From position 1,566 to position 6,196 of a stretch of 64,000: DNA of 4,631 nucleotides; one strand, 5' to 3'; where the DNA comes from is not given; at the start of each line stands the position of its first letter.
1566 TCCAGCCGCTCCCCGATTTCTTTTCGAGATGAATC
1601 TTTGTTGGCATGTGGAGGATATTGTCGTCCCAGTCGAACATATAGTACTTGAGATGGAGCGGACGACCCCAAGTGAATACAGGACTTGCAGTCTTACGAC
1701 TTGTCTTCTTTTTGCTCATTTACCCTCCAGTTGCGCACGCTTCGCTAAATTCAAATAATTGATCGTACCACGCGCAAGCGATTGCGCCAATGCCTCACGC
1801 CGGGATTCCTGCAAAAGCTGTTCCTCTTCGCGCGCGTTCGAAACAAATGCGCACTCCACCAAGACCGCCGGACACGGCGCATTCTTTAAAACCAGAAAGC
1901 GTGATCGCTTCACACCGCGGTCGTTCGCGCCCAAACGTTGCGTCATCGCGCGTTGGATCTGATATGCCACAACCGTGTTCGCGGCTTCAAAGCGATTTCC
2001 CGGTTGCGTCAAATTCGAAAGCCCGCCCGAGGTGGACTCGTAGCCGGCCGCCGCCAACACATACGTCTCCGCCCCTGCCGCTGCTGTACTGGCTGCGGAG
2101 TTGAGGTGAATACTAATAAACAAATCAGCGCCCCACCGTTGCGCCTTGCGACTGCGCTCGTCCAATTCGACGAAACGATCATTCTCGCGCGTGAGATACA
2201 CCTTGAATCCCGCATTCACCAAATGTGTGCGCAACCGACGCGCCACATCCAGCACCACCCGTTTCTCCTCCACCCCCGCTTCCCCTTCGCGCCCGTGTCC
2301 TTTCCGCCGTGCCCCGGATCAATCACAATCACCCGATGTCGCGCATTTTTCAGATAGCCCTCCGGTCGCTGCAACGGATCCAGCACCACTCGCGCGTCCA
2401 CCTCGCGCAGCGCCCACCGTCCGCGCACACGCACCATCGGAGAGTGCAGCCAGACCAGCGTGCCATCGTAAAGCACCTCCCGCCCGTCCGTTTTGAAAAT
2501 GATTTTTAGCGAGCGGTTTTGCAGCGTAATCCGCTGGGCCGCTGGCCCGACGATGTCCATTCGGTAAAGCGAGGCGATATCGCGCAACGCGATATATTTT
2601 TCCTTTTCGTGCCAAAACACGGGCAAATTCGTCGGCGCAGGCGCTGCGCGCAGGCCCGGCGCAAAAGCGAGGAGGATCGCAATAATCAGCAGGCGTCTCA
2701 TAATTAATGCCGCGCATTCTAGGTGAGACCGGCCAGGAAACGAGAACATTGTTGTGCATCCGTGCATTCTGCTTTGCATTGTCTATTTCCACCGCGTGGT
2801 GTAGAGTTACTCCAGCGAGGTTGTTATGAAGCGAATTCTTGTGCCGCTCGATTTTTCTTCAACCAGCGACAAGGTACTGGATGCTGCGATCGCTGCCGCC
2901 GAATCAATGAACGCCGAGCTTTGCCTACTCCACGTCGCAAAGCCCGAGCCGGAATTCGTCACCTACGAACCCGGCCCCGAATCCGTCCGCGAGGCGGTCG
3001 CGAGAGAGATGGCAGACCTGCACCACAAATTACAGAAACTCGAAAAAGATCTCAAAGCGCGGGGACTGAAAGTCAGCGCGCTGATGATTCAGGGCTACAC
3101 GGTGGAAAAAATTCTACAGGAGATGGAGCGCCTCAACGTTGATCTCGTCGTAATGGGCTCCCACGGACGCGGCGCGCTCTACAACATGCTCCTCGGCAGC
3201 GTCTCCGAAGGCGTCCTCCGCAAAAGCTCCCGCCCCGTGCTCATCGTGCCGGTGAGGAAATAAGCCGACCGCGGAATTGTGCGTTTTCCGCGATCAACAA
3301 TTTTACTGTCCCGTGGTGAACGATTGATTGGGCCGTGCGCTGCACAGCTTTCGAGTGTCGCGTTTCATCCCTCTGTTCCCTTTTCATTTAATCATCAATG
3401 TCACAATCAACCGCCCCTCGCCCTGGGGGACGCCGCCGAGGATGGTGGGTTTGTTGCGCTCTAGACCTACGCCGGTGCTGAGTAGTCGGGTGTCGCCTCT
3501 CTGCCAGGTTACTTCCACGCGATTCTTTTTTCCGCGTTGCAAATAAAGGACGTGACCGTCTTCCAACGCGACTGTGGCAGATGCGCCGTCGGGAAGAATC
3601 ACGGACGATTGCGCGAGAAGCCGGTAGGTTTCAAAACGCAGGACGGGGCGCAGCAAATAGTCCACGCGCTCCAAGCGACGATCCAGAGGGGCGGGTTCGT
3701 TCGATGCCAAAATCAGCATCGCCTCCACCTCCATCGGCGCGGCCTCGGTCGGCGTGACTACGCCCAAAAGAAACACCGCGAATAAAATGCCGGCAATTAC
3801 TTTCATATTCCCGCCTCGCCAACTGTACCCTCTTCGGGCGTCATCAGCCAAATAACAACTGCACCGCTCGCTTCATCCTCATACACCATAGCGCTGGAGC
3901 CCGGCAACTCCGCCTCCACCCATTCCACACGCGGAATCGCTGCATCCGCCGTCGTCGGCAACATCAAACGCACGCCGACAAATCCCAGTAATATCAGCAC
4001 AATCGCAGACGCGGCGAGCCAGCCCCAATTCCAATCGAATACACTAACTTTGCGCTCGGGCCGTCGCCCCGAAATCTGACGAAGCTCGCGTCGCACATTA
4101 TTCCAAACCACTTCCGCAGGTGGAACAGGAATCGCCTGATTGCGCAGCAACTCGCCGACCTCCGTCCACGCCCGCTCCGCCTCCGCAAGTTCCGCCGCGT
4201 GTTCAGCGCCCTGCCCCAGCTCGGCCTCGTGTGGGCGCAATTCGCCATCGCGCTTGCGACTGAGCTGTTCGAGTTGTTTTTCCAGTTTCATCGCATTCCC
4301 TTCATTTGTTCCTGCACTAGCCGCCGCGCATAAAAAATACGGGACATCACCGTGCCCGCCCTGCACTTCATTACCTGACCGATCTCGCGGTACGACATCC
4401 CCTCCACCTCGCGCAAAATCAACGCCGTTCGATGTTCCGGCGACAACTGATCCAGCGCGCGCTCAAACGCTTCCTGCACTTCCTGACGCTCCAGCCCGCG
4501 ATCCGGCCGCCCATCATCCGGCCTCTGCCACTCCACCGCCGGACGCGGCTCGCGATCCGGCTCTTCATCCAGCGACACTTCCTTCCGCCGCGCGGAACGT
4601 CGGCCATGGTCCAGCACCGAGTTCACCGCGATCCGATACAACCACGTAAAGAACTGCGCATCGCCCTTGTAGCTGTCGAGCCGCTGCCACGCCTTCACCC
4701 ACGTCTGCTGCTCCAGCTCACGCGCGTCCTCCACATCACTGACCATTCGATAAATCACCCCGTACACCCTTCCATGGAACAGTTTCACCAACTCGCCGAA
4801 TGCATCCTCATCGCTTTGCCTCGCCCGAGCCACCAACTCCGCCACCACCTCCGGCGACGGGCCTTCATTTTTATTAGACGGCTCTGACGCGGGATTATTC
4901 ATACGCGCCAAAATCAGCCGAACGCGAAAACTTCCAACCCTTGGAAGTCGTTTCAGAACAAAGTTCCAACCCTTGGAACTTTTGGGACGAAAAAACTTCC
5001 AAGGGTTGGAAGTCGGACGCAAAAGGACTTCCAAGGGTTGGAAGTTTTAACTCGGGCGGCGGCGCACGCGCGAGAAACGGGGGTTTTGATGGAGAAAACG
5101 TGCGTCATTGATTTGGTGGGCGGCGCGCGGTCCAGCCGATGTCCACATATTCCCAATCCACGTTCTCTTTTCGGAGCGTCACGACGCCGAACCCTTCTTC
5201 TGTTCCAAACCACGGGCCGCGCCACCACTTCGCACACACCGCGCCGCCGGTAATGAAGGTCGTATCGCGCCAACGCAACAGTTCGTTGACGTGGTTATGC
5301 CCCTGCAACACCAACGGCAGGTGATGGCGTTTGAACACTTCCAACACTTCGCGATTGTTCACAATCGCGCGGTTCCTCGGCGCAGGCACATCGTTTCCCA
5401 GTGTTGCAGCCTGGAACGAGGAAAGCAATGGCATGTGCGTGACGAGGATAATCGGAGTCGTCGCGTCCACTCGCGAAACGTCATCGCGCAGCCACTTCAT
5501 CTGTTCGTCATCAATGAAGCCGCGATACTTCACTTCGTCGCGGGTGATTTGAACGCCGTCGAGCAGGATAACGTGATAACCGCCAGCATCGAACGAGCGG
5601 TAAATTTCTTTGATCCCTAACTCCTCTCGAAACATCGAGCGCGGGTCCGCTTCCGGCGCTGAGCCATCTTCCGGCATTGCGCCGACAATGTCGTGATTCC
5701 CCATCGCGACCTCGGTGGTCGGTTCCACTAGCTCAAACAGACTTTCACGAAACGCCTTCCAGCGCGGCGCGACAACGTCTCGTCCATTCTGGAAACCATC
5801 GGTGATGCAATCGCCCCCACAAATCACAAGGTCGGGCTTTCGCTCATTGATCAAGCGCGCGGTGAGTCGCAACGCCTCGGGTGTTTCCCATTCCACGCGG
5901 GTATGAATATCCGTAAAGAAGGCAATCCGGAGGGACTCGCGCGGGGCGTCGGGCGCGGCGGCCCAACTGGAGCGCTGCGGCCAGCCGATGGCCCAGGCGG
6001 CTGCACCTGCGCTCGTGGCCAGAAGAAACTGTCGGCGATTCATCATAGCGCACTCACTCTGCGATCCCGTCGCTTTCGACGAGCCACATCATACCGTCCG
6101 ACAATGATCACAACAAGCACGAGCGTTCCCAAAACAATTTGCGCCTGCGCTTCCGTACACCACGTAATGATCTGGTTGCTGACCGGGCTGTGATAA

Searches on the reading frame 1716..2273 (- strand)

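Call 19: search_protein_families(library=pfam, proteins=[window:1716-2273:-], max_evalue=0.001)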
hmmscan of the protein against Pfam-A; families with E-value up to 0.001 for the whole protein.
window:1716-2273:- (185 aa): 1 family
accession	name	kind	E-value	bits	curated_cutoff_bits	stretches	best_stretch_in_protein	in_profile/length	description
PF01520.23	Amidase_3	-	1.2e-40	139.9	27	1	2-169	21-171/174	N-acetylmuramoyl-L-alanine amidase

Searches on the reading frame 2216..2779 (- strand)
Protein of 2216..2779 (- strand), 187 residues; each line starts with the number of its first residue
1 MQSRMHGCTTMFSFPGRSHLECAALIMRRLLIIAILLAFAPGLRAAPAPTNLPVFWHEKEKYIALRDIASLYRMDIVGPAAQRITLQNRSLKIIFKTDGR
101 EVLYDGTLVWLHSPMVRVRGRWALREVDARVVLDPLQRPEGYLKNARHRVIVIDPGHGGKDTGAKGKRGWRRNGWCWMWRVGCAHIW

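Call 19: search_protein_families(library=pfam, proteins=[window:2216-2779:-], max_evalue=0.001)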
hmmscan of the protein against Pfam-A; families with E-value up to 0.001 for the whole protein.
window:2216-2779:- (187 aa): 1 family
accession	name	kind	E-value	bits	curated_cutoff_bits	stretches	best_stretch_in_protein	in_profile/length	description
PF01520.23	Amidase_3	-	0.00063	20.3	27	1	151-169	1-19/174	N-acetylmuramoyl-L-alanine amidase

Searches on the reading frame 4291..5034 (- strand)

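Call 78: search_protein_families(library=pfam, proteins=[window:4291-5034:-], max_evalue=0.001)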
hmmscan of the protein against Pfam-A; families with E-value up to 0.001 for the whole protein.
window:4291-5034:- (248 aa): 5 families
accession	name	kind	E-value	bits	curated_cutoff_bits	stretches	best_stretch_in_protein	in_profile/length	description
PF04542.20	Sigma70_r2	-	1e-14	54.5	24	1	82-150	1-71/71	Sigma-70 region 2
PF08281.18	Sigma70_r4_2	-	8.7e-14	51.4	25.7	1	188-238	2-52/54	Sigma-70, region 4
PF04545.22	Sigma70_r4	-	6.2e-09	35.7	24.1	1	193-238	1-46/50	Sigma-70, region 4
PF07638.17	Sigma70_ECF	-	6.4e-08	33.1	21.1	1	64-245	4-184/185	ECF sigma factor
PF22233.2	PhyR_sigma-like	-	4.7e-05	23.5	27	1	194-230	1-37/50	Response regulator PhyR, sigma-like domain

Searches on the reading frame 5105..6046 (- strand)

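Call 19: search_protein_families(library=pfam, proteins=[window:5105-6046:-], max_evalue=0.001)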
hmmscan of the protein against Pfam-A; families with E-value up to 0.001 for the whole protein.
window:5105-6046:- (313 aa): 3 families
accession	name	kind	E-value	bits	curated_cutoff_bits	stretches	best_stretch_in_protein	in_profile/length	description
PF00149.33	Metallophos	-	6.9e-17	62.9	21.5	1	39-253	1-190/191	Calcineurin-like phosphoesterase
PF12850.12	Metallophos_2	-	6.7e-05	23.4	27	0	40-277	2-142/154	Calcineurin-like phosphoesterase superfamily domain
PF16370.11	MetallophosC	-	9.9e-05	22.9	29.7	0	268-307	5-53/168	C terminal of Calcineurin-like phosphoesterase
